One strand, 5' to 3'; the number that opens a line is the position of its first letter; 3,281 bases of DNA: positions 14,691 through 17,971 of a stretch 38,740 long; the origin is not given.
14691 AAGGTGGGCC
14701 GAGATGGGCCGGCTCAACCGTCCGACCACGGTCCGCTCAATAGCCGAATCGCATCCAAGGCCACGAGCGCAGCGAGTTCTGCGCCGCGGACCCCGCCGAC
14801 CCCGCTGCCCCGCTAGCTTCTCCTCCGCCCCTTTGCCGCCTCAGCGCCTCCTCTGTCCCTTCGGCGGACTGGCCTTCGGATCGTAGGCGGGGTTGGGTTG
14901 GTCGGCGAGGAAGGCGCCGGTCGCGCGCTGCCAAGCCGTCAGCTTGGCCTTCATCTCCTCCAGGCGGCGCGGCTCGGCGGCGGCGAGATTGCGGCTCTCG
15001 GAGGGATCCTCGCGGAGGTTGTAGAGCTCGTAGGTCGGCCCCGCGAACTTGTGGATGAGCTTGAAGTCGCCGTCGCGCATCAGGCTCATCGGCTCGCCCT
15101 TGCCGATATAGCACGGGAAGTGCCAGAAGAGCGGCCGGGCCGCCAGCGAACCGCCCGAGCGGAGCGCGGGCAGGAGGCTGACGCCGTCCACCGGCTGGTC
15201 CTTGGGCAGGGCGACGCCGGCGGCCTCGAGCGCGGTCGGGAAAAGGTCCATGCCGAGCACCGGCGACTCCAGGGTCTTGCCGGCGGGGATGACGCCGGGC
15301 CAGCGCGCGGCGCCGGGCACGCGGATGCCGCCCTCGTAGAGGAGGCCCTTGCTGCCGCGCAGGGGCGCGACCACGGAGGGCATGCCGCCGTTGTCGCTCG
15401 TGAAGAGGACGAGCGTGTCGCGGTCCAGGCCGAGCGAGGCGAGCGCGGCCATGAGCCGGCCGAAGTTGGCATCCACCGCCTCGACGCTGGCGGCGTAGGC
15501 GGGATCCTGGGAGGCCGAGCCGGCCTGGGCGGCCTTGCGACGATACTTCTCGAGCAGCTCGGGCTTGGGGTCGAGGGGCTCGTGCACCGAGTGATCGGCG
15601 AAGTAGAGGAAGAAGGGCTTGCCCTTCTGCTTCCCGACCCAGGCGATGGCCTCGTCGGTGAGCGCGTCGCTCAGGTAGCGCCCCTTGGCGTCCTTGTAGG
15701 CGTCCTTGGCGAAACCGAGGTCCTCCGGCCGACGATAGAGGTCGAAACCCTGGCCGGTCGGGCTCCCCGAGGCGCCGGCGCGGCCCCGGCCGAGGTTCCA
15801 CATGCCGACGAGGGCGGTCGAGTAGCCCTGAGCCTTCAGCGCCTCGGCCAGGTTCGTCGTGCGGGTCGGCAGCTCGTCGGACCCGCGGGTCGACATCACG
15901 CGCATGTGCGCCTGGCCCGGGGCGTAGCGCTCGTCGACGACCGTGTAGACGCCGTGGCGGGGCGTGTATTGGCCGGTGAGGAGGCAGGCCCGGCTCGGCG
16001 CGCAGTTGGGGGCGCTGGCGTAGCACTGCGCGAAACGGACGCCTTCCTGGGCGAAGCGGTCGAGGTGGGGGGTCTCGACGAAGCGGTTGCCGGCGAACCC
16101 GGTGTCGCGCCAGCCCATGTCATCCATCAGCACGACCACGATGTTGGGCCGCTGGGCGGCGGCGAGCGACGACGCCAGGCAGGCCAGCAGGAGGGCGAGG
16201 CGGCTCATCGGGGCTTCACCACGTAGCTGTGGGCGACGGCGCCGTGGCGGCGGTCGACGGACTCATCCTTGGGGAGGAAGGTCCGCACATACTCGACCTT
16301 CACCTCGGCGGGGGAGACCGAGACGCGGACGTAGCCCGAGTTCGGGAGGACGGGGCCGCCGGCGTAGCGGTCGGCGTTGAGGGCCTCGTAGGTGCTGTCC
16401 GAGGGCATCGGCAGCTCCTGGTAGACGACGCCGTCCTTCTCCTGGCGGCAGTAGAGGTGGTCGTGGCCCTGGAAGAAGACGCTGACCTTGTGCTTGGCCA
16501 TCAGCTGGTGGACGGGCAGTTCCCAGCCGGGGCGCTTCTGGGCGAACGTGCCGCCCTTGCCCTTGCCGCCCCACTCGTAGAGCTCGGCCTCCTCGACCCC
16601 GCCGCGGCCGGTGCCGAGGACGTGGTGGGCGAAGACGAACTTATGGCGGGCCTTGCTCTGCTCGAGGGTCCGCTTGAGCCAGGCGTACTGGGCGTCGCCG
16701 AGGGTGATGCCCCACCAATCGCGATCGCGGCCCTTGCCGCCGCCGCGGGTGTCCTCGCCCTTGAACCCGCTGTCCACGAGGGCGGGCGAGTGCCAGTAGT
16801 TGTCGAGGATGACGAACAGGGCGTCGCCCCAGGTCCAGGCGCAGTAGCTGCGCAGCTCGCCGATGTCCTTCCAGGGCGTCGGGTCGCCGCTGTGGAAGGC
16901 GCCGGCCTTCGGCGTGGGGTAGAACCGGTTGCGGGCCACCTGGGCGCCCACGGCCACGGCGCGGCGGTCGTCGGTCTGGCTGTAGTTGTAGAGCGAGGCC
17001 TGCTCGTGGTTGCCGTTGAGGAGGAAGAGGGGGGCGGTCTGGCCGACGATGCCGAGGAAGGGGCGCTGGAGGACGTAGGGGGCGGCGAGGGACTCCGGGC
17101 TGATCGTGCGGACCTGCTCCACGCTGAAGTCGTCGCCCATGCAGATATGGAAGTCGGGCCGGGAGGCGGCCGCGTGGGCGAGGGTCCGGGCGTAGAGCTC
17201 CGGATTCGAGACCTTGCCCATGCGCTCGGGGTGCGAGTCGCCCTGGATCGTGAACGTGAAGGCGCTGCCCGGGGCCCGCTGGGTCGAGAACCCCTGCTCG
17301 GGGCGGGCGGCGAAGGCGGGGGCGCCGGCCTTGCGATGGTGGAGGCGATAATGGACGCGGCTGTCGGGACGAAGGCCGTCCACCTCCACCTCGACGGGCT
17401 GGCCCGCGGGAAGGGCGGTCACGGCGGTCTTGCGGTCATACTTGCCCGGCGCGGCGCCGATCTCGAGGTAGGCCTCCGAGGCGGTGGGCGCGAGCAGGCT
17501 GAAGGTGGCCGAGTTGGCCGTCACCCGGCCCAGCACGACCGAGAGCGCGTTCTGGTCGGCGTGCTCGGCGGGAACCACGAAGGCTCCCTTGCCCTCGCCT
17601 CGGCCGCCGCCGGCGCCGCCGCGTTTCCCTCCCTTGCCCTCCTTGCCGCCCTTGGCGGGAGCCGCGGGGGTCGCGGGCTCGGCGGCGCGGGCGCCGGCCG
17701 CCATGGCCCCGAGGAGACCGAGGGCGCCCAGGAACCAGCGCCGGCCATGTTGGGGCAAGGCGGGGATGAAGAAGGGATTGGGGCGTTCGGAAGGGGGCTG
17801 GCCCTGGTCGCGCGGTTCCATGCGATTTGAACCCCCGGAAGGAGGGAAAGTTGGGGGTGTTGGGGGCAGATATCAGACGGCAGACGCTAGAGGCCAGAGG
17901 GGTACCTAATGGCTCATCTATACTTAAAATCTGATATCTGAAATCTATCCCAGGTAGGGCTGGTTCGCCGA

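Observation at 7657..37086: Every long intergenic spacer is filled with one shared, shuffled vocabulary of short degenerate word repeats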

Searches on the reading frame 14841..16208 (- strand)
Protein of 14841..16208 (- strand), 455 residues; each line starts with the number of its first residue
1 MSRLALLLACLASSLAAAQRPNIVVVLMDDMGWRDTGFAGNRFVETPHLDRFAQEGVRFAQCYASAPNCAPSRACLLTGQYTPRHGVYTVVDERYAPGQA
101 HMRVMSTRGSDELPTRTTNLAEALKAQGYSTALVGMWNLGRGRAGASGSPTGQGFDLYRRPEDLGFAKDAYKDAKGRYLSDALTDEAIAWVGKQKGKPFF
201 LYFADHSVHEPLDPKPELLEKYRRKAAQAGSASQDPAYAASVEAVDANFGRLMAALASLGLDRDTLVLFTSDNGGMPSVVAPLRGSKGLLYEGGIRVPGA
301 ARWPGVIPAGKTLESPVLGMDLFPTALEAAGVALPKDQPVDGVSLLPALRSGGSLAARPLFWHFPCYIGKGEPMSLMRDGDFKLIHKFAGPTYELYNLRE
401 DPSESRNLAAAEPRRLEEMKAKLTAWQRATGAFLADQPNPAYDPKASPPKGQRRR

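Call 12: search_protein_families(library=pfam, proteins=[window:14841-16208:-])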
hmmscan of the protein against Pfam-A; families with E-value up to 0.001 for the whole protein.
window:14841-16208:- (455 aa): 3 families
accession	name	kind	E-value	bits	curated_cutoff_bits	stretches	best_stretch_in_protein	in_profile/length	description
PF00884.28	Sulfatase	-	5.5e-61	206.9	25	1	21-332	1-301/301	Sulfatase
PF16347.10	SGSH_C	-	2.3e-14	54.2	29.3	1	287-413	8-136/154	N-sulphoglucosamine sulphohydrolase, C-terminal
PF01663.27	Phosphodiest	-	2.9e-13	50.6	23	1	24-277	2-223/342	Type I phosphodiesterase / nucleotide pyrophosphatase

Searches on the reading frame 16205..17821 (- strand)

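Call 12: search_protein_families(library=pfam, proteins=[window:16205-17821:-])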
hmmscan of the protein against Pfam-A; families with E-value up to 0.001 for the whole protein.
window:16205-17821:- (538 aa): 1 family
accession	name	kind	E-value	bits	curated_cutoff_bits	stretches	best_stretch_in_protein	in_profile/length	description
PF00149.33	Metallophos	-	9.7e-07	29.8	21.5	1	189-456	2-190/191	Calcineurin-like phosphoesterase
